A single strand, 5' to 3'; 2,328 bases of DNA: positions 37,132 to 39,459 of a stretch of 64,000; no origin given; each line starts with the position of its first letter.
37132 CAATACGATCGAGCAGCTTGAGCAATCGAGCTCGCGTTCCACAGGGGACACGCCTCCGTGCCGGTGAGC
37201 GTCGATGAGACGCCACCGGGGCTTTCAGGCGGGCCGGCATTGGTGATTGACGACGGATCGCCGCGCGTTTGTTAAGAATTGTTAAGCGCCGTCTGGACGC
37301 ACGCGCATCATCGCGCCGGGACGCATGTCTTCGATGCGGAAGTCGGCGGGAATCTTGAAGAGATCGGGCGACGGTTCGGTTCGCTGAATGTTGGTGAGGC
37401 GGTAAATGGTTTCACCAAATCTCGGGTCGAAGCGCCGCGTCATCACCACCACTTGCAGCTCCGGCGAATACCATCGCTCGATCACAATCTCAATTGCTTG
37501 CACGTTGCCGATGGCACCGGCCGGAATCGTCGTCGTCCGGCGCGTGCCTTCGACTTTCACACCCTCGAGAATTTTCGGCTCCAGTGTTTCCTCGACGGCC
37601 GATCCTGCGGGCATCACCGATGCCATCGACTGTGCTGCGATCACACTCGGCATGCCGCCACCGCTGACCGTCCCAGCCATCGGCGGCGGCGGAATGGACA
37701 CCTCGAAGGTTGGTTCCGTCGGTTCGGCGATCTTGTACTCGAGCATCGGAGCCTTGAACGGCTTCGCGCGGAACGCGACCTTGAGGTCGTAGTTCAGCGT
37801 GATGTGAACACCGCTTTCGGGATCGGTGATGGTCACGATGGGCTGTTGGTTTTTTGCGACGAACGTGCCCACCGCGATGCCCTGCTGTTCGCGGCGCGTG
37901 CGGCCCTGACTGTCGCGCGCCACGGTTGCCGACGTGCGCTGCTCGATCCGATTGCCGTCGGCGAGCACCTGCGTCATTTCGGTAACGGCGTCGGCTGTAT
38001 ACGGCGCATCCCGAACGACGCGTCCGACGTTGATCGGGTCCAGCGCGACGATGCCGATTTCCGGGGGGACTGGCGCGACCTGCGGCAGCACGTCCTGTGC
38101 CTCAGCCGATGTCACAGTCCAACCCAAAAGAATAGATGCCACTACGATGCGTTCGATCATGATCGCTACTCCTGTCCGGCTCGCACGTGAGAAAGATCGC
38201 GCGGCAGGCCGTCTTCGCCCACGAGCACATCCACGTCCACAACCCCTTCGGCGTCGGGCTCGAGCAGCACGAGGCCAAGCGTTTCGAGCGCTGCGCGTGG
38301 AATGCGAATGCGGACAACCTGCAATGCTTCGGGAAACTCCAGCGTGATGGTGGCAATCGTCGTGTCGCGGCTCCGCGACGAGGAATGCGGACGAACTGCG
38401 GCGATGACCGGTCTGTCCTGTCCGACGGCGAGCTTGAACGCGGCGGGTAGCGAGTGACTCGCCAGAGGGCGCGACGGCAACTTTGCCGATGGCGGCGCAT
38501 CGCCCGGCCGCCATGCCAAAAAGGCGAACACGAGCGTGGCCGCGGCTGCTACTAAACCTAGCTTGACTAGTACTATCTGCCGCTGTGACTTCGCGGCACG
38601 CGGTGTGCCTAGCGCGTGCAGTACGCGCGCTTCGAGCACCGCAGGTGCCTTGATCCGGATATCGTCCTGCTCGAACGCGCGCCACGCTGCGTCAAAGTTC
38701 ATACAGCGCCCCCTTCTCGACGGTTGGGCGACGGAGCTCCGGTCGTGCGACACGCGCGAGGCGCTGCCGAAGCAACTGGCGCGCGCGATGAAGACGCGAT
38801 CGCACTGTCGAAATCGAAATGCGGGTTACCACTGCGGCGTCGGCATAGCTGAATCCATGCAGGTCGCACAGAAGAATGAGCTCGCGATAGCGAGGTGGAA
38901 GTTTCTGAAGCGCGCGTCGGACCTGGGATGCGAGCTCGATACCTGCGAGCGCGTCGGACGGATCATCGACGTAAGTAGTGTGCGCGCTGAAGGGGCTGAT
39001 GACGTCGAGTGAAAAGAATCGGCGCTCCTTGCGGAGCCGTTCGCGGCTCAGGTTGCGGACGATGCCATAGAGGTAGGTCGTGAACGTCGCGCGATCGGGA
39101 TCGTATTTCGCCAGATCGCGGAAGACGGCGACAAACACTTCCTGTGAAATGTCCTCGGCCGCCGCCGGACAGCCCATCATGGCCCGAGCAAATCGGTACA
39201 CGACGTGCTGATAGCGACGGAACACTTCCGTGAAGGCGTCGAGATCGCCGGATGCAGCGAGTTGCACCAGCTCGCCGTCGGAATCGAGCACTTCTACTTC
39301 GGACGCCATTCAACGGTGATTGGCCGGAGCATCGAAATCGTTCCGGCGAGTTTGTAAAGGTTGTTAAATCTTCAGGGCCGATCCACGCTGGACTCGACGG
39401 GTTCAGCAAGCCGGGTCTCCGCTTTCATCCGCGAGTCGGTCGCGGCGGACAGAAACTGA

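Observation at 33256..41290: ECF sigma / membrane protein / secreted protein module physically linked to a BamA gene, a wHTH-barrel fusion and unknown secreted proteins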

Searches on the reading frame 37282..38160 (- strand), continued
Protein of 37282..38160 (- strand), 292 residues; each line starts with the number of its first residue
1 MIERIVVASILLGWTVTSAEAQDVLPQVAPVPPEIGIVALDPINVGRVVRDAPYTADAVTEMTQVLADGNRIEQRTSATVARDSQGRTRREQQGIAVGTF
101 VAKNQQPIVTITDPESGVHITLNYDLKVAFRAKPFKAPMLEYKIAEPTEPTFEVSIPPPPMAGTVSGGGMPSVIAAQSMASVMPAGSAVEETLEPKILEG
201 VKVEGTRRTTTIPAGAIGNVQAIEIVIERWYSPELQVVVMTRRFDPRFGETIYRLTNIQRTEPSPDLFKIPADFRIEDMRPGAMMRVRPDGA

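Call 70: search_solved_structures(query=A1, max_evalue=10)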
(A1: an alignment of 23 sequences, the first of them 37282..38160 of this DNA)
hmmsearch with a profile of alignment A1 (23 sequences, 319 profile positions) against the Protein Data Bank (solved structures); distinct sequences matched with E-value up to 10: 4.
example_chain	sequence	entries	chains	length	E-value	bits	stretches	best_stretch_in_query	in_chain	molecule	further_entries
5v93_k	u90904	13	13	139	0.0055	19.4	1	81-151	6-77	30S ribosomal protein S11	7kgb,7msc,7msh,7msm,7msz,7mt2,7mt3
9j1m_k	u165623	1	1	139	0.0055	19.4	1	81-151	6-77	Small ribosomal subunit protein uS11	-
7lvb_D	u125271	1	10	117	0.048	16.3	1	177-262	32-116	Cholera enterotoxin B-subunit,Surface protein gp120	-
32nj_K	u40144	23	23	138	0.21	14.2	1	82-147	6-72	Small ribosomal subunit protein uS11 | 30S ribosomal protein S11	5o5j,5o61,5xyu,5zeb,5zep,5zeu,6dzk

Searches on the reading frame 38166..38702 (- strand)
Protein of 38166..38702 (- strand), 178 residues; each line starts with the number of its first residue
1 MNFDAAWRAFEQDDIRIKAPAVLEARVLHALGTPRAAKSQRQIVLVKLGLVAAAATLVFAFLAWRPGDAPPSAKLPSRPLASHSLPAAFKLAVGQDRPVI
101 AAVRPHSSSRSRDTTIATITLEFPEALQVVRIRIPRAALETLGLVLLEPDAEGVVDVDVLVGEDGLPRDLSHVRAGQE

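Call 10: search_protein_families(library=pfam, proteins=[window:38166-38702:-], max_evalue=0.1)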
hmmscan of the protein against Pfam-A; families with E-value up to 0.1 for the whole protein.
window:38166-38702:- (178 aa): 0 families

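Call 11: search_protein_families(library=ncbifam, proteins=[window:38166-38702:-], max_evalue=0.1)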
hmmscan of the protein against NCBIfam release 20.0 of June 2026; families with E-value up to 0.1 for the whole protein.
window:38166-38702:- (178 aa): 0 families

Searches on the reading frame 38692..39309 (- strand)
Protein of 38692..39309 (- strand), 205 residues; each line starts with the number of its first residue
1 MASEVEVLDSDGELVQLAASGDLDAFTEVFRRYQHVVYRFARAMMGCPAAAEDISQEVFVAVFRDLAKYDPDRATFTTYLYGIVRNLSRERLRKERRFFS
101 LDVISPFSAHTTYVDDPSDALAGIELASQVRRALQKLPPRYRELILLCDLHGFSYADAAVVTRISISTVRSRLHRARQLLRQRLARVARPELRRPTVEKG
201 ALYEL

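Call 10: search_protein_families(library=pfam, proteins=[window:38692-39309:-], max_evalue=0.1)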
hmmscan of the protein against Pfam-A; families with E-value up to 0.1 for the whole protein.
window:38692-39309:- (205 aa): 10 families
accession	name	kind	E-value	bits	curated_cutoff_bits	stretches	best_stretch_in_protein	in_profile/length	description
PF04542.20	Sigma70_r2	-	2.3e-20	72.6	24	1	30-97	2-70/71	Sigma-70 region 2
PF08281.18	Sigma70_r4_2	-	1.6e-19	69.7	25.7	1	129-180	3-54/54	Sigma-70, region 4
PF04545.22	Sigma70_r4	-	1.1e-09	38.1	24.1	1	133-182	1-50/50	Sigma-70, region 4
PF07638.17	Sigma70_ECF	-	5.9e-08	33.3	21.1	1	13-184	6-183/185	ECF sigma factor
PF13556.12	HTH_30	-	0.0014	18.8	27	1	151-187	11-47/59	PucR C-terminal helix-turn-helix domain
PF12645.13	HTH_16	-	0.0035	17.9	22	1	13-69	2-64/65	Helix-turn-helix domain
PF22233.2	PhyR_sigma-like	-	0.0053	17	27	1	134-176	1-43/50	Response regulator PhyR, sigma-like domain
PF13384.12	HTH_23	-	0.012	15.9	24.6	1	145-176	11-41/50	Homeodomain-like domain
PF25472.1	DUF7902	-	0.017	15.7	26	1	107-184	3-83/85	Domain of unknown function (DUF7902)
PF13518.12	HTH_28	-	0.043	14.3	25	0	144-178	5-38/52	Helix-turn-helix domain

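Call 11: search_protein_families(library=ncbifam, proteins=[window:38692-39309:-], max_evalue=0.1)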
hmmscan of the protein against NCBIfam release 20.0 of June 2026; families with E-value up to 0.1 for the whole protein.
window:38692-39309:- (205 aa): 105 families (the best 25 are shown)
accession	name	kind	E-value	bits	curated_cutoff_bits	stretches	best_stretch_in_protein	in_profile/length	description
NF004113.0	PRK05602.1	equivalog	3.6e-34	118.2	208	1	8-189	29-206/211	RNA polymerase sigma factor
NF008888.0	PRK11922.1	equivalog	1.9e-32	112.8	204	1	7-186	13-198/231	RNA polymerase sigma factor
NF007229.0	PRK09647.1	equivalog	2.7e-31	108.6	265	1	22-191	42-209/220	RNA polymerase sigma factor SigE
NF009166.1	PRK12513.1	equivalog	1e-30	106.9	206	1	9-186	7-188/193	RNA polymerase sigma factor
NF007223.0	PRK09641.1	equivalog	5.6e-30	104.6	209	1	14-185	8-185/187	RNA polymerase sigma factor SigW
NF007225.0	PRK09643.1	equivalog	2.1e-29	102.7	190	1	9-194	12-192/204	RNA polymerase sigma factor SigM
TIGR02937.1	sigma70-ECF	superfamily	3.6e-29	101.5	42.9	1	24-184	1-165/165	sigma-70 family RNA polymerase sigma factor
TIGR02948.1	SigW_bacill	equivalog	2.3e-28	99.5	243.1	1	15-186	9-186/187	RNA polymerase sigma factor SigW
TIGR02985.1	Sig70_bacteroi1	subfamily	2.9e-27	95.9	126.4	1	25-184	2-162/162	RNA polymerase sigma-70 factor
NF009171.0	PRK12518.1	equivalog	9.4e-27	94.1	208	1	5-184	8-184/191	RNA polymerase sigma factor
NF009172.0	PRK12519.1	subfamily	9.9e-27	93.7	222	1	9-185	14-190/194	RNA polymerase sigma factor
TIGR02950.1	SigM_subfam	subfamily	3.7e-24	85.4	147.95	1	27-184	3-158/159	RNA polymerase sigma factor, SigM family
TIGR02939.1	RpoE_Sigma70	equivalog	1.9e-23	83.5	236.15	1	9-185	5-187/190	RNA polymerase sigma factor RpoE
NF009195.0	PRK12543.1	subfamily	2e-23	82.9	197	1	13-186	9-180/192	RNA polymerase sigma factor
NF058625.1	sigma_PG0214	equivalog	1.8e-22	79.8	130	1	24-188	4-165/170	GFO_1088 family ECF-type sigma factor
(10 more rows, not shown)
